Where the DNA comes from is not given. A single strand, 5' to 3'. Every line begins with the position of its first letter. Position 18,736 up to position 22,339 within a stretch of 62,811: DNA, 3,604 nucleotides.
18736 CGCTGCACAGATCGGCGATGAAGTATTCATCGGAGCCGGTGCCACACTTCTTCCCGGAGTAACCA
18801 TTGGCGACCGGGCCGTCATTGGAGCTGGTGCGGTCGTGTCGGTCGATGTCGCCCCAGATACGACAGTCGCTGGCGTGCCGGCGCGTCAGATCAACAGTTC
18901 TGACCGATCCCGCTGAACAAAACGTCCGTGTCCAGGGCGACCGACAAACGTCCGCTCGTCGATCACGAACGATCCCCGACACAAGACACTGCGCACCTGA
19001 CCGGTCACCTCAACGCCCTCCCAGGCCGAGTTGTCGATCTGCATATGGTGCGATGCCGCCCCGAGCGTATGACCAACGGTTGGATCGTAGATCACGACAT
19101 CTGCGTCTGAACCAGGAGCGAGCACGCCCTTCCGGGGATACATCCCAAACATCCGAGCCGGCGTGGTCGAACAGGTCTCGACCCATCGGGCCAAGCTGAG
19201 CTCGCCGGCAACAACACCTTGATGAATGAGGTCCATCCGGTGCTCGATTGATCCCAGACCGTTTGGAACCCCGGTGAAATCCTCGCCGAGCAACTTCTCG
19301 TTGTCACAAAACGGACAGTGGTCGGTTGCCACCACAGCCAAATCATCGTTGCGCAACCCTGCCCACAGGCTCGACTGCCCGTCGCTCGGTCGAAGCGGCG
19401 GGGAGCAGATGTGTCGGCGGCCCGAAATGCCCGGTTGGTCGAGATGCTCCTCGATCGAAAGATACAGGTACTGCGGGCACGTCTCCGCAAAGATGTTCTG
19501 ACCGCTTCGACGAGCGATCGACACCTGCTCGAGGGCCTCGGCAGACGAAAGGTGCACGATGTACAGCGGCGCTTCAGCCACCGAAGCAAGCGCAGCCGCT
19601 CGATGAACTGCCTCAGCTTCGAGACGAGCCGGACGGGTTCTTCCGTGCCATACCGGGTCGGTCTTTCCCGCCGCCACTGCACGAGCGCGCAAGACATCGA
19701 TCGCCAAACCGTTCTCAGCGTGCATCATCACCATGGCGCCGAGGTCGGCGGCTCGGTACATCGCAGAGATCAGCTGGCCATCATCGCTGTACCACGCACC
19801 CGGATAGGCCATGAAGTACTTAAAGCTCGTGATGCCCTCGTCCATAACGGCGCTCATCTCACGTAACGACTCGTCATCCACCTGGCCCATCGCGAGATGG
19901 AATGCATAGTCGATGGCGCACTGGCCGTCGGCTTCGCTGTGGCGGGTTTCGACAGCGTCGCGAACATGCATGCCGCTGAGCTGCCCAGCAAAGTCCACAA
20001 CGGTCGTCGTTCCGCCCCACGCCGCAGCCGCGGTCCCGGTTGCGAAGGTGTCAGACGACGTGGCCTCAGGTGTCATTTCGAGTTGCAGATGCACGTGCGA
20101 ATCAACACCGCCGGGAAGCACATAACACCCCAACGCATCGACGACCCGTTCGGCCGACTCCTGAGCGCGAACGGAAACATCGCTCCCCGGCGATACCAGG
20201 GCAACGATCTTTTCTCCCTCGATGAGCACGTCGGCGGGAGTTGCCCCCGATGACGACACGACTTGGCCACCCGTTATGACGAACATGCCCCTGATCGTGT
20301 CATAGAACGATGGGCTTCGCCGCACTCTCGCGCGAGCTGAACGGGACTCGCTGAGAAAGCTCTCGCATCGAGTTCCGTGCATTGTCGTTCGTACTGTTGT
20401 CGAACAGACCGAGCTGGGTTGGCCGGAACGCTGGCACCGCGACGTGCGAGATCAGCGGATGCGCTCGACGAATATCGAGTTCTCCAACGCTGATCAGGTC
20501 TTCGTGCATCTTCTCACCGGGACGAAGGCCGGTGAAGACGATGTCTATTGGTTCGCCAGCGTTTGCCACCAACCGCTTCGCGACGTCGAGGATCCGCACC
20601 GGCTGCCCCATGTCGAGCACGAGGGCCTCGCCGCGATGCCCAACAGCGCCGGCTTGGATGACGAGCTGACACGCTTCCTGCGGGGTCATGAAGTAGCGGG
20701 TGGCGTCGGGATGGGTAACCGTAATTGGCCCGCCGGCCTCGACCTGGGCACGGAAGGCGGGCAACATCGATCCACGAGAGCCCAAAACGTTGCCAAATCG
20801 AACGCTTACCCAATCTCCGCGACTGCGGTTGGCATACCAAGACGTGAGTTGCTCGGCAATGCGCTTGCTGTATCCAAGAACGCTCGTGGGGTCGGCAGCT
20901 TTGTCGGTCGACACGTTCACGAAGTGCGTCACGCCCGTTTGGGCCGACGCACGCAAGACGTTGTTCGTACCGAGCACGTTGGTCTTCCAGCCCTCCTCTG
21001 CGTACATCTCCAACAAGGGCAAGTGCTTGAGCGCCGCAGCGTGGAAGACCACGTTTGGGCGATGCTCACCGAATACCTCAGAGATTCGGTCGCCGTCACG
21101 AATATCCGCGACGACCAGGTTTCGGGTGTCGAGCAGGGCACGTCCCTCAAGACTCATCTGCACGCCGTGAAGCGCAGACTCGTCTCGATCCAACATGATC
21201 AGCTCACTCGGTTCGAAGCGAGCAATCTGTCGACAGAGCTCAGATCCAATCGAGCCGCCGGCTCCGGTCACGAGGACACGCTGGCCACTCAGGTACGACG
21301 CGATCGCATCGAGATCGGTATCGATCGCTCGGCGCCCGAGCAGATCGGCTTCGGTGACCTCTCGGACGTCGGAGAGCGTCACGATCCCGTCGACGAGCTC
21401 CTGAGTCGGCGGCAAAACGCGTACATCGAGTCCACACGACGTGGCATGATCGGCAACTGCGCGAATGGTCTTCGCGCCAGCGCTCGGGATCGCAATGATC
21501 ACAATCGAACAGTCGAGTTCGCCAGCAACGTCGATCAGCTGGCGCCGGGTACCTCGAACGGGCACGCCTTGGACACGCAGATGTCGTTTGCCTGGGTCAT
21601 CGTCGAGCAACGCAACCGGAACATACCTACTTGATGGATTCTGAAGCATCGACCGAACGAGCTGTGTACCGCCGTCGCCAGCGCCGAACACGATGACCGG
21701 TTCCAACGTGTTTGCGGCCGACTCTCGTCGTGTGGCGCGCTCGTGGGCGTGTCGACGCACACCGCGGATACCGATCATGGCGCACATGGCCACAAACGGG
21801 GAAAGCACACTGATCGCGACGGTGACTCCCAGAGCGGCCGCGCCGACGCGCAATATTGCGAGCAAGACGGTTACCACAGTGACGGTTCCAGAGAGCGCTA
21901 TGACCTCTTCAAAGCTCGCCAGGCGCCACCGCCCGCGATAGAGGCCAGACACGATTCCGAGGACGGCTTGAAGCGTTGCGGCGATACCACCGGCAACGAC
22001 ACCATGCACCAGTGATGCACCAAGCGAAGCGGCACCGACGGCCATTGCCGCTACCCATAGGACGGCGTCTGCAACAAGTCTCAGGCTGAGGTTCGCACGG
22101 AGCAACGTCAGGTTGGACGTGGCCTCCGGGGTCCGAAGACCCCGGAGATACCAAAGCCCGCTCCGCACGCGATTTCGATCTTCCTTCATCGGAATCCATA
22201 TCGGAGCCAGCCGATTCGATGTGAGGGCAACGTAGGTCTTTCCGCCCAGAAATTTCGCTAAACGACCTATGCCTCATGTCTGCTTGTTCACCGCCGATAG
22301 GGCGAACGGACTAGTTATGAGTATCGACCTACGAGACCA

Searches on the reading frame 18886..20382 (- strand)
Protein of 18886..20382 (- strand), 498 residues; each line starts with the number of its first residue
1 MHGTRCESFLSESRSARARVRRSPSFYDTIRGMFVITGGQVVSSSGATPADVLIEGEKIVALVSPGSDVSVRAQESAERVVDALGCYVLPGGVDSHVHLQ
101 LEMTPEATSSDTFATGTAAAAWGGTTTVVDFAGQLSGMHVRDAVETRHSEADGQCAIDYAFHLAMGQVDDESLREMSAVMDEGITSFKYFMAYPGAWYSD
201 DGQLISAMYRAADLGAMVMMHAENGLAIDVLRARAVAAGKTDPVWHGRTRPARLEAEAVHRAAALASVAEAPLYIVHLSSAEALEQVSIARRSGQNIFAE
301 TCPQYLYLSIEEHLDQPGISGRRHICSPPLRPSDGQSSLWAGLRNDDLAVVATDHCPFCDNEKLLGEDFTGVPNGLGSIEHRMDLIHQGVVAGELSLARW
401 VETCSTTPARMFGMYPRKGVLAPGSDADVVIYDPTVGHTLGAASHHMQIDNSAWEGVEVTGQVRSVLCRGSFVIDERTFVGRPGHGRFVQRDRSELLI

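Call 11: search_protein_families(library=pfam, proteins=[window:18886-20382:-], max_evalue=0.001)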
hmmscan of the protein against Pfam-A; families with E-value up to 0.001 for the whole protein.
window:18886-20382:- (498 aa): 2 families
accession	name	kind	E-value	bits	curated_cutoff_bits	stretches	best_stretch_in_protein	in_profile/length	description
PF01979.26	Amidohydro_1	-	1.6e-26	93.8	25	1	87-472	1-344/345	Amidohydrolase family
PF07969.17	Amidohydro_3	-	1.9e-13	51.2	29.7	2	393-472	405-470/472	Amidohydrolase family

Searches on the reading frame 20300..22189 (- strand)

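Call 11: search_protein_families(library=pfam, proteins=[window:20300-22189:-], max_evalue=0.001)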
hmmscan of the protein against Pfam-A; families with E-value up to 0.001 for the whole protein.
window:20300-22189:- (629 aa): 9 families
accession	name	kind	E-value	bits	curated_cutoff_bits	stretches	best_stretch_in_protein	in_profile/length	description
PF02719.21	Polysacc_synt_2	-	8.8e-100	334.1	20.2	1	305-580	1-288/293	Polysaccharide biosynthesis protein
PF01370.27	Epimerase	-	1.8e-25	90.2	20.9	1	305-511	1-222/240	NAD dependent epimerase/dehydratase family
PF16363.11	GDP_Man_Dehyd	-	4.9e-14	53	27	1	306-430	1-131/332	GDP-mannose 4,6 dehydratase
PF13727.12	CoA_binding_3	-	1.6e-13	51.5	25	1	82-260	4-175/175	CoA-binding domain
PF01073.25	3Beta_HSD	-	4.4e-12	46.1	22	1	306-434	1-122/280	3-beta hydroxysteroid dehydrogenase/isomerase family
PF04321.23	RmlD_sub_bind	-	1.6e-11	44.3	27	1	304-436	2-109/287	RmlD substrate binding domain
PF13460.12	NAD_binding_10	-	6.3e-06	26.6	27.2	1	309-466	1-144/184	NAD(P)H-binding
PF07993.18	NAD_binding_4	-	1.2e-05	25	20.1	1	377-434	88-142/258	Male sterility protein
PF08659.16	KR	-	0.00064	20.1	22.6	0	305-427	3-135/180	KR domain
